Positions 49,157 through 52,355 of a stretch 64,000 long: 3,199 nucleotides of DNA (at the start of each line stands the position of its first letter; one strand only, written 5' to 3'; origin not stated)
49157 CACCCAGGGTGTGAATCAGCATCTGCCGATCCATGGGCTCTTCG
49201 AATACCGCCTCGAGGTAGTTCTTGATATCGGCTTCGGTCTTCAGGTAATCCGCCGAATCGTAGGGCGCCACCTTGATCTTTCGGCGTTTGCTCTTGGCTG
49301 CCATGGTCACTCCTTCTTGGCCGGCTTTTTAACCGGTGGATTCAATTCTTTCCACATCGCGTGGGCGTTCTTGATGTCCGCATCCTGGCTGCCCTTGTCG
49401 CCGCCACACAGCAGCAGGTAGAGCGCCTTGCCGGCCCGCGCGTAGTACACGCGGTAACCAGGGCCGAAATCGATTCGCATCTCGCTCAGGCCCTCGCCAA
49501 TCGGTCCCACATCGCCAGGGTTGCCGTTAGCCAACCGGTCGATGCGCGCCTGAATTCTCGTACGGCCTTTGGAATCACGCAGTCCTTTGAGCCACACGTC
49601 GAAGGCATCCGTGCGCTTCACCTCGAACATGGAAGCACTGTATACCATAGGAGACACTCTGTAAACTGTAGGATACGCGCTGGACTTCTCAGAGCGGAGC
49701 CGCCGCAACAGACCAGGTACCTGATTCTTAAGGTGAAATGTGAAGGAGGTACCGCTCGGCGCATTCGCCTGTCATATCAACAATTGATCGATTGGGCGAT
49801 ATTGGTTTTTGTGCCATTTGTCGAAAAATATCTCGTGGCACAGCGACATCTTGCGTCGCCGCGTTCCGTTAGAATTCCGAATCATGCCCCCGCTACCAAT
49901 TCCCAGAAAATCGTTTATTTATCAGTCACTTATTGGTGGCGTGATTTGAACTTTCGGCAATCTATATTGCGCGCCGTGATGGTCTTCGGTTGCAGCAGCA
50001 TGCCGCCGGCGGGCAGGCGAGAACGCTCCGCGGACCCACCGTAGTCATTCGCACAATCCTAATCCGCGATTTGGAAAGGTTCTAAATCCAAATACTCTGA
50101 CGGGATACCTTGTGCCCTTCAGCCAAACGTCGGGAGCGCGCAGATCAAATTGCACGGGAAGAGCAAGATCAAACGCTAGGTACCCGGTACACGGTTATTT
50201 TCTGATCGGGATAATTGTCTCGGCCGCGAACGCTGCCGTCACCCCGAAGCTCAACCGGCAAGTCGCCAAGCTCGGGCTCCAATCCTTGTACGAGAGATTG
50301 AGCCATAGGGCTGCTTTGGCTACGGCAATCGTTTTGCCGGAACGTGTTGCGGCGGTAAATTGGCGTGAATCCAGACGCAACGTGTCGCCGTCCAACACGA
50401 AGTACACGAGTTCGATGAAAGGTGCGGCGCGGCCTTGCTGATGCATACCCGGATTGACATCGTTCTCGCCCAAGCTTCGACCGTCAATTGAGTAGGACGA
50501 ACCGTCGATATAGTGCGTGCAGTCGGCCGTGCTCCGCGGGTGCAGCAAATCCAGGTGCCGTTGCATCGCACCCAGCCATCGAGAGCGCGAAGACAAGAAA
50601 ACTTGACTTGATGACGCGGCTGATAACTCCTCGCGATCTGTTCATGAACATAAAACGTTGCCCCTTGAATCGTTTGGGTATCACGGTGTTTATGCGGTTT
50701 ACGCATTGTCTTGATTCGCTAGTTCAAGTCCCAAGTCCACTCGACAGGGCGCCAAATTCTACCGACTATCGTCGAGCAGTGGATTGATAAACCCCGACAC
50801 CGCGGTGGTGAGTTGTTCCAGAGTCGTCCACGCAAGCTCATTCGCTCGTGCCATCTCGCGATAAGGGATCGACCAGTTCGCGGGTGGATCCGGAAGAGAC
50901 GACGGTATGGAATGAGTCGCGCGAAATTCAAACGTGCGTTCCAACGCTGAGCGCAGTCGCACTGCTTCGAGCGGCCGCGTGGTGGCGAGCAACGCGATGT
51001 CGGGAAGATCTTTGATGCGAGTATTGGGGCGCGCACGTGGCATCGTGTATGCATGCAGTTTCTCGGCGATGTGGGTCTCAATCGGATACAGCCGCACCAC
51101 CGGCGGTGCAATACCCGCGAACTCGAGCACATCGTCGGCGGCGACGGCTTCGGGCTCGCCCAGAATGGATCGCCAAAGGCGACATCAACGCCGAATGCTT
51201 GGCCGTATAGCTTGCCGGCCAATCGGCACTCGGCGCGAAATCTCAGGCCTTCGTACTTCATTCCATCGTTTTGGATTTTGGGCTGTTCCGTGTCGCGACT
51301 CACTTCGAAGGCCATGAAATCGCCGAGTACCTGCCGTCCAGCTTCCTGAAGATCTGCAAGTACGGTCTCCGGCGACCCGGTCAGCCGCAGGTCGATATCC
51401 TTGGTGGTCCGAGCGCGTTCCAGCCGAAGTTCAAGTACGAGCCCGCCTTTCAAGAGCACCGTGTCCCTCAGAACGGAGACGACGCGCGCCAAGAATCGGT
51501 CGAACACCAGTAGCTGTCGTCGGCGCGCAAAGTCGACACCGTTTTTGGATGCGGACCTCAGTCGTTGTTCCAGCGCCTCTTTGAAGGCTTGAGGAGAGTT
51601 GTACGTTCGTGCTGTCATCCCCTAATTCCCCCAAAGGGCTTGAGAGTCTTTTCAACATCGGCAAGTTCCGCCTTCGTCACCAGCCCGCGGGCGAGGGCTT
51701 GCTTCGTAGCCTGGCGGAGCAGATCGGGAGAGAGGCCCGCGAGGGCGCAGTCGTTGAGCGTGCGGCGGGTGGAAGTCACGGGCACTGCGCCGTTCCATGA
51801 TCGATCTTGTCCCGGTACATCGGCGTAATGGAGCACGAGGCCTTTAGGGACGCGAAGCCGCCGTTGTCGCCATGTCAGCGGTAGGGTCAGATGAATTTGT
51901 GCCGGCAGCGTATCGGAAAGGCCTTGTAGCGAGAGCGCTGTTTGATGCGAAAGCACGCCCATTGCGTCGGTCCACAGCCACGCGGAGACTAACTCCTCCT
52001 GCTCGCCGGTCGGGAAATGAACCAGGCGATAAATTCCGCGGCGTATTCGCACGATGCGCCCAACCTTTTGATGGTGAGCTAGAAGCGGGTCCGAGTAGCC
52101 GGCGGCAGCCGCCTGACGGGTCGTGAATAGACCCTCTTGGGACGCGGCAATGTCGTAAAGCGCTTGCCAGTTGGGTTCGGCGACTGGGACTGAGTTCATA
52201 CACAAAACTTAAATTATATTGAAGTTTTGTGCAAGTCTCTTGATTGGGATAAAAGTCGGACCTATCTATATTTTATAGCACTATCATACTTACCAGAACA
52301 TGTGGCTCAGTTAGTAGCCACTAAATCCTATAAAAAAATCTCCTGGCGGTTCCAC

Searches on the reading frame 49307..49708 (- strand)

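Call 25: search_protein_families(library=pfam, proteins=[window:49307-49708:-], max_evalue=0.001)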
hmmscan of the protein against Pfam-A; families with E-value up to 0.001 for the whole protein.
window:49307-49708:- (133 aa): 1 family
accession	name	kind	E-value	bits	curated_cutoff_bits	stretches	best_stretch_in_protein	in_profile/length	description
PF05973.20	Gp49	-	0.00031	21.2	23.9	1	47-111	9-78/90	Phage derived protein Gp49-like (DUF891)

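Call 89: search_protein_families(library=padloc, proteins=[window:49307-49708:-], max_evalue=0.01)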
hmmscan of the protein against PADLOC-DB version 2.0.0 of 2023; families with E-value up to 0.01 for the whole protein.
window:49307-49708:- (133 aa): 0 families

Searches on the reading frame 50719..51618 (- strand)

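Call 25: search_protein_families(library=pfam, proteins=[window:50719-51618:-], max_evalue=0.001)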
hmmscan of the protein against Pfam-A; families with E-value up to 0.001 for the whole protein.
window:50719-51618:- (299 aa): 1 family
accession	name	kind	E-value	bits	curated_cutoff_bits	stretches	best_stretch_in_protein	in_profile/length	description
PF08843.17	AbiEii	-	6.3e-15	56.2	22.5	1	41-159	1-119/238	Nucleotidyl transferase AbiEii toxin, Type IV TA system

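Call 89: search_protein_families(library=padloc, proteins=[window:50719-51618:-], max_evalue=0.01)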
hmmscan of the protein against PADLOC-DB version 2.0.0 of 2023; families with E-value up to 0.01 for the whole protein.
window:50719-51618:- (299 aa): 10 families
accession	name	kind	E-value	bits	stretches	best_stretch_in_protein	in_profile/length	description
PDLC02291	AbiEii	-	1.4e-40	137.6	1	2-161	5-151/310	AbiEii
PDLC02314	AbiEii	-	4e-21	73.6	1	4-162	1-152/290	AbiEii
PDLC02288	AbiEii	-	1.4e-16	58.3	1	14-157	11-153/294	AbiEii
PDLC02329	AbiEii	-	4.5e-16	57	1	5-161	6-157/294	AbiEii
PDLC02295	AbiEii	-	3.2e-11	41.1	1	14-118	4-104/261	AbiEii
PDLC02301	AbiEii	-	2.1e-07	28.8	1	52-139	62-146/291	AbiEii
PDLC02327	AbiEii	-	6.2e-07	27.3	1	13-120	5-108/166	AbiEii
PDLC02306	AbiEii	-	5.1e-05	21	1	49-85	36-72/280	AbiEii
PDLC02319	AbiEii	-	0.00012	19.9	1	48-157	12-117/241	AbiEii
PDLC02326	AbiEii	-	0.00035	18.6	1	24-105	16-101/133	AbiEii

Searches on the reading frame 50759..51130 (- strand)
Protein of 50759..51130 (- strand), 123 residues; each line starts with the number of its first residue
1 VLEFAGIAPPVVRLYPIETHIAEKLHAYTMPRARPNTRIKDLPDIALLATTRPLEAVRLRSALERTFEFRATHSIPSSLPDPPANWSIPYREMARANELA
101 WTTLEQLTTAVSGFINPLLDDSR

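Call 89: search_protein_families(library=padloc, proteins=[window:50759-51130:-], max_evalue=0.01)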
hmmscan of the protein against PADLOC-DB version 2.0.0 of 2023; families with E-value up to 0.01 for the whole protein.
window:50759-51130:- (123 aa): 11 families
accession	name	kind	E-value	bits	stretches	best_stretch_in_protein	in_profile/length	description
PDLC02291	AbiEii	-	1.2e-38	131.2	1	1-122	154-271/310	AbiEii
PDLC02314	AbiEii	-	7.2e-17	59.6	1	5-122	158-276/290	AbiEii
PDLC02295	AbiEii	-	9e-17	59.2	1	9-116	155-256/261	AbiEii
PDLC02288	AbiEii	-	7e-15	52.7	1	9-81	165-236/294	AbiEii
PDLC02301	AbiEii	-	7.9e-13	46.6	1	7-116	176-286/291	AbiEii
PDLC02312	AbiEii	-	2.8e-12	44.3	1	9-108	167-261/299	AbiEii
PDLC02329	AbiEii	-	7.8e-12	43.1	1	11-121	170-279/294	AbiEii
PDLC02325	AbiEii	-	1.8e-11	42.4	1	17-116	3-96/102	AbiEii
PDLC02320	AbiEii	-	1e-06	26.8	1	14-73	30-90/147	AbiEii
PDLC02319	AbiEii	-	0.0004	18.2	1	17-72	132-186/241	AbiEii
PDLC02306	AbiEii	-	0.0052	14.4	1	12-76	168-232/280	AbiEii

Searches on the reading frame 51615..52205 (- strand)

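Call 25: search_protein_families(library=pfam, proteins=[window:51615-52205:-], max_evalue=0.001)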
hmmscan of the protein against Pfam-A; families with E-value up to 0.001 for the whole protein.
window:51615-52205:- (196 aa): 1 family
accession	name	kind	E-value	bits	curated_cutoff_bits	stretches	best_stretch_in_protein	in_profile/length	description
PF13338.12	AbiEi_4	-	5.6e-14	52.4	25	1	15-62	2-49/49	Transcriptional regulator, AbiEi antitoxin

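Call 89: search_protein_families(library=padloc, proteins=[window:51615-52205:-], max_evalue=0.01)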
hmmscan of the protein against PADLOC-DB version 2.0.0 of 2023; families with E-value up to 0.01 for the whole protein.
window:51615-52205:- (196 aa): 21 families
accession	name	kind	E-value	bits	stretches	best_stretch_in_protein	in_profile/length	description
PDLC02228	AbiEi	-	1.7e-70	234.7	1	4-185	24-192/216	AbiEi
PDLC02249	AbiEi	-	2.7e-58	194.8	1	11-185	3-173/184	AbiEi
PDLC02260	AbiEi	-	5.1e-49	163.4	1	11-143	2-130/131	AbiEi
PDLC02231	AbiEi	-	6.8e-34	115.9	1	11-184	5-185/280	AbiEi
PDLC02225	AbiEi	-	8e-19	66.1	1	14-186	8-179/198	AbiEi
PDLC02256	AbiEi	-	3.6e-17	60.9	1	20-188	10-172/174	AbiEi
PDLC02259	AbiEi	-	1e-14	52.4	1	26-179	1-161/191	AbiEi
PDLC02265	AbiEi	-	1e-12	46.2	1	18-128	9-117/198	AbiEi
PDLC02239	AbiEi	-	1.9e-11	42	1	26-129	11-113/195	AbiEi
PDLC02283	AbiEi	-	1.5e-10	39.2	1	21-154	14-151/201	AbiEi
PDLC02244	AbiEi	-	2.6e-09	34.8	1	16-179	10-182/292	AbiEi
PDLC02275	AbiEi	-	7.8e-09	33.8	1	23-109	9-93/184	AbiEi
PDLC02270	AbiEi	-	1.9e-08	31.7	1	36-107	29-103/265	AbiEi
PDLC02253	AbiEi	-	6e-06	24.3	1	16-116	7-103/112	AbiEi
PDLC02227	AbiEi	-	9.7e-06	23.3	1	23-109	16-96/233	AbiEi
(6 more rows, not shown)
